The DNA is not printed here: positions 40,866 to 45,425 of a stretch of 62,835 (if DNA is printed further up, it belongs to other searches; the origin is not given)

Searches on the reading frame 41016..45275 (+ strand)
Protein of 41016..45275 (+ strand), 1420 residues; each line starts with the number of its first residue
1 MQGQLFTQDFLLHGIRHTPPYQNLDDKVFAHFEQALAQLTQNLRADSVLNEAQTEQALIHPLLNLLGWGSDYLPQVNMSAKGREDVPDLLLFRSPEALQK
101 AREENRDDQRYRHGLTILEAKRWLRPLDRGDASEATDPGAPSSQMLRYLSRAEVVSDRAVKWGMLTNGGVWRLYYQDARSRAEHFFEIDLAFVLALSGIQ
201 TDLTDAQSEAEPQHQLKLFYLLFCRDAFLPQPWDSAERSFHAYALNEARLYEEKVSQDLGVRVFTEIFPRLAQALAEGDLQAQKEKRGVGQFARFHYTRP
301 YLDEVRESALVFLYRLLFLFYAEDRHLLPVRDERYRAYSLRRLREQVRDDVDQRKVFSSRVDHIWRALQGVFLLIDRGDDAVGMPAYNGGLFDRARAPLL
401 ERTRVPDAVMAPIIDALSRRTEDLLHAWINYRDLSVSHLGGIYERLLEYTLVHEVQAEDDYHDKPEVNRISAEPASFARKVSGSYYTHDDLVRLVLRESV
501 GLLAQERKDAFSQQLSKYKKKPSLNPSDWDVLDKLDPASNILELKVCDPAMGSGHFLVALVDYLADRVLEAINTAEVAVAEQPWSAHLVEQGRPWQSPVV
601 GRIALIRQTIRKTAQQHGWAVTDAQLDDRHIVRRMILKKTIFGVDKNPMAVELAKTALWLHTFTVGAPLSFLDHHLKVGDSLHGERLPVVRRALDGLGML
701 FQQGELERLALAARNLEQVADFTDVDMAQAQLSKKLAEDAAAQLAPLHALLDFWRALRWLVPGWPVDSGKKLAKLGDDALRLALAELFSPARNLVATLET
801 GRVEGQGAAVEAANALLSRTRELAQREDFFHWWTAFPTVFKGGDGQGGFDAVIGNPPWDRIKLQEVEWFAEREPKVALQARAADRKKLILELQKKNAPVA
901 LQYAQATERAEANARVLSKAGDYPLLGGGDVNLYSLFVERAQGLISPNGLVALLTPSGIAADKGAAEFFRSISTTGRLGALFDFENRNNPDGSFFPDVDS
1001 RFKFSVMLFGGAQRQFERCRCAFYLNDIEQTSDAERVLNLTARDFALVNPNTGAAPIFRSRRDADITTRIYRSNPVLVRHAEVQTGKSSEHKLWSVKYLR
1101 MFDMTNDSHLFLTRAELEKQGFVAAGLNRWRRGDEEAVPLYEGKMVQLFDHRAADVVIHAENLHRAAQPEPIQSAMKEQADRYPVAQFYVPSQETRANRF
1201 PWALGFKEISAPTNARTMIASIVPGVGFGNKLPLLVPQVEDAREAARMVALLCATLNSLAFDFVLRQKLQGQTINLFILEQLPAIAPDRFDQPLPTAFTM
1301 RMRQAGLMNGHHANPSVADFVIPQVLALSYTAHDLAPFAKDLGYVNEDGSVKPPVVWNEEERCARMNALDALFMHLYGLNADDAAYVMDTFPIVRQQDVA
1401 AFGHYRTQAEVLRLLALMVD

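Call 23: search_protein_families(library=pfam, proteins=[window:41016-45275:+], max_evalue=0.00001)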
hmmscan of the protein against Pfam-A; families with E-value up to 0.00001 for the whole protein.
window:41016-45275:+ (1420 aa): 1 family
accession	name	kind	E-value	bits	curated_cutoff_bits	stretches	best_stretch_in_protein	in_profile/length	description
PF07669.17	Eco57I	-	6.3e-20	72.4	25.3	1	640-865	2-91/171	Eco57I restriction-modification methylase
